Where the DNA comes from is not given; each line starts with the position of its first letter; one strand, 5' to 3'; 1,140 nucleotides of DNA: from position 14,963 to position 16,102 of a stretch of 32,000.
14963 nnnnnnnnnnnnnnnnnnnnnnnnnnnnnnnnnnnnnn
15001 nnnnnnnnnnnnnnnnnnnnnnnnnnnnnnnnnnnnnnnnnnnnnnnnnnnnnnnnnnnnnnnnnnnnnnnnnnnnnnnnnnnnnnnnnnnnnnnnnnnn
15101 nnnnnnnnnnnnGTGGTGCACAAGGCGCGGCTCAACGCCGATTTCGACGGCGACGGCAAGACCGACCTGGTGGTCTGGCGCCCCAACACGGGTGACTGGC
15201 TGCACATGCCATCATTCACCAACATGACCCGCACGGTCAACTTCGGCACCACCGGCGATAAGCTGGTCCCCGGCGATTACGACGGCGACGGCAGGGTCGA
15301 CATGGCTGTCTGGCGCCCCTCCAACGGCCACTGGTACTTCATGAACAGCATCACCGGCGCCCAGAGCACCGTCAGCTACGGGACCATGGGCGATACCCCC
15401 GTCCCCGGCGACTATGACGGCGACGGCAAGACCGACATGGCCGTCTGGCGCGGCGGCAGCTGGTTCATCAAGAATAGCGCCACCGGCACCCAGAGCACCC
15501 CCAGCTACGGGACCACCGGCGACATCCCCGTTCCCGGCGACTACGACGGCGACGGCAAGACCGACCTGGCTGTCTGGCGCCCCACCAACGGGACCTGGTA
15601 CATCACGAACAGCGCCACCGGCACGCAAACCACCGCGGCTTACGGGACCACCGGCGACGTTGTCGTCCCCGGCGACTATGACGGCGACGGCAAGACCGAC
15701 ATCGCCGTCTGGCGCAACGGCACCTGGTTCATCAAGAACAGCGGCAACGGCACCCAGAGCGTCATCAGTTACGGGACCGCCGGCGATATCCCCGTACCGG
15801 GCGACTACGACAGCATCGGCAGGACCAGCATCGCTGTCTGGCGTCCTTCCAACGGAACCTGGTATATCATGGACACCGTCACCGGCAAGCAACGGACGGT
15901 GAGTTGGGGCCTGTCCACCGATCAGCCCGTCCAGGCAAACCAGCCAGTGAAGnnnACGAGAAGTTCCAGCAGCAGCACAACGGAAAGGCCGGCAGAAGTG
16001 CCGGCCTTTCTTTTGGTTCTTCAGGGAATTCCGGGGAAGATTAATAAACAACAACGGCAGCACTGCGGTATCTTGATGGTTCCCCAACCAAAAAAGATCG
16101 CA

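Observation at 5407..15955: Duplicated operon architecture: FkpA-like chaperone + tiny secreted ORF + giant Sec-exported multicopper oxidase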

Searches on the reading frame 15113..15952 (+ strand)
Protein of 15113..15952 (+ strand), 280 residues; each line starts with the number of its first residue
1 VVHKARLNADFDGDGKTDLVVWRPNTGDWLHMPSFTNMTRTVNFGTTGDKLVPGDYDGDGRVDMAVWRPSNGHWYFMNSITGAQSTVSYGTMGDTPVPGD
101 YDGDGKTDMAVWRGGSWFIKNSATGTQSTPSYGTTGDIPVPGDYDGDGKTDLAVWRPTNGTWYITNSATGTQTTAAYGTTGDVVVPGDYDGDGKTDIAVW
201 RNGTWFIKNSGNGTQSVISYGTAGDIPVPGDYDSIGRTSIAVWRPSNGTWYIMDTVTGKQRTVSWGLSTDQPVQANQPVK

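Call 79: predict_structure(alignment_id=A3)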
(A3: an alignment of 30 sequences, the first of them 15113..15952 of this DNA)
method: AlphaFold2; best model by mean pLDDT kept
length: 280 residues; sequences in the alignment: 30
mean_pLDDT: 94.5   pTM: 0.89
mean pLDDT of the five models: 94.5, 94.2, 93.5, 92.5, 90.7
residues with pLDDT >= 90: 256; 70-90: 17; 50-70: 4; < 50: 3
segments of 3 or more residues with pLDDT < 50: 1-3
pLDDT, mean of each block of 10 residues (from residue 1): 60 94 96 92 96 95 96 97 97 96 96 97 96 97 96 98 97 97 96 96 98 97 97 92 98 93 96 90
secondary structure, 60 per line:
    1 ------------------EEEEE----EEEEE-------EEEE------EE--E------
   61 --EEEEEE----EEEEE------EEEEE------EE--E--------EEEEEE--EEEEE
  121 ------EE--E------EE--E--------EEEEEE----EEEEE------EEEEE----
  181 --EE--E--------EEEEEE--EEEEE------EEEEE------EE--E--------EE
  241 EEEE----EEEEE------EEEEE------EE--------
elements in order: E19-23 E28-32 E40-43 E63-68 E73-77 E84-88 E108-113 E116-120 E151-156 E161-165 E172-176 E196-201 E204-208 E215-219 E239-244 E249-253 E260-264
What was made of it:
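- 12671..15955 (+): MCO2 (Gmet_2165), 1094 aa: Sec-type signal peptide, CotA-like oxidase core and a six-bladed FG-GAP propeller. The propeller model has pLDDT 94.5 (call 79).
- On FG-GAP / integrin-alpha type beta-propellers: AF2 pLDDT 94.5 and pTM 0.89 (call 79).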

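Call 81: fold_search(model_id=the predicted structure, library=pdb)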
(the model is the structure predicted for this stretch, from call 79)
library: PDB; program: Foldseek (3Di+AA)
matches with E <= 10: 1399; with E <= 0.001: 226
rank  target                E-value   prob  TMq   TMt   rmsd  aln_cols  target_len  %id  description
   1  9v6e_B                8.6e-07  1.00  0.55  0.44   6.0       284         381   13  Cryo-EM structure of human full length KICSTOR complex (state 1) (released 2025-11-12)
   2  9van_B                8.6e-07  1.00  0.51  0.40   8.1       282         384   12  Cryo-EM structure of human full length KICSTOR complex (state 2) (released 2025-11-12)
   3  1hzu                  1.2e-06  1.00  0.45  0.28   8.8       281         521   10  DOMAIN SWING UPON HIS TO ALA MUTATION IN NITRITE REDUCTASE OF PSEUDOMONAS AERUGINOSA (released 2001-09-26)
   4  6tsi_A                1.4e-06  1.00  0.46  0.28   8.5       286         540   12  cd1 nitrite reductase NirS with bound dihydro-heme d1 (released 2020-11-18)
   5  6tpo                  1.5e-06  1.00  0.50  0.31   7.3       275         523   11  Conformation of cd1 nitrite reductase NirS without bound heme d1 (released 2020-11-18)
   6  5yzv_B                2.0e-06  1.00  0.54  0.53   6.4       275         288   14  Biophysical and structural characterization of the thermostable WD40 domain of a prokaryotic protein, Thermomonospora  (released 2018-10-03)
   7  6vbu_2                3.2e-06  1.00  0.52  0.26   8.2       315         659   15  Structure of the bovine BBSome complex (released 2020-01-29)
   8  9v86_B                4.8e-06  1.00  0.57  0.44   5.5       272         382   14  Cryo-EM structure of KICSTOR CCC complex (state 3) (released 2025-11-12)
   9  1bl9_A                5.0e-06  1.00  0.48  0.29   7.4       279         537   11  CONFORMATIONAL CHANGES OCCURRING UPON REDUCTION IN NITRITE REDUCTASE FROM PSEUDOMONAS AERUGINOSA (released 1999-04-27)
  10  6voa_B                5.3e-06  1.00  0.53  0.28   7.2       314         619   14  Cryo-EM structure of the BBSome-ARL6 complex (released 2020-06-24)
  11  1nir_B                8.3e-06  1.00  0.48  0.29   7.4       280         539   11  OXYDIZED NITRITE REDUCTASE FROM PSEUDOMONAS AERUGINOSA (released 1997-12-03)
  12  2bwr_A                9.2e-06  1.00  0.62  0.46   6.0       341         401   18  Crystal Structure of Psathyrella Velutina Lectin at 1.5A Resolution (released 2006-01-23)
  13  8afq_D                9.7e-06  1.00  0.51  0.46   5.6       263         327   11  Tube assembly of Atg18-PR72AA (released 2023-11-01)
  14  2bwm                  1.0e-05  1.00  0.62  0.47   5.7       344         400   18  1.8A CRYSTAL STRUCTURE OF of Psathyrella velutina LECTIN IN COMPLEX WITH METHYL 2-ACETAMIDO-1,2-DIDEOXY-1-SELENO-BETA-D- (released 2006-01-23)
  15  9v9n_B                1.1e-05  1.00  0.50  0.39   7.2       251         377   17  Cryo-EM structure of KICSTOR CCC complex (state 5) (released 2025-11-12)
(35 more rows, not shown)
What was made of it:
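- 12671..15955 (+): Fold matches are to beta-propellers, including the FG-GAP lectin PVL (call 81).
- On FG-GAP / integrin-alpha type beta-propellers: Fold matches are to propellers, including the PVL lectin (call 81).
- The best-fitting FG-GAP structure is the GlcNAc-binding lectin PVL (TM 0.62, call 81).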
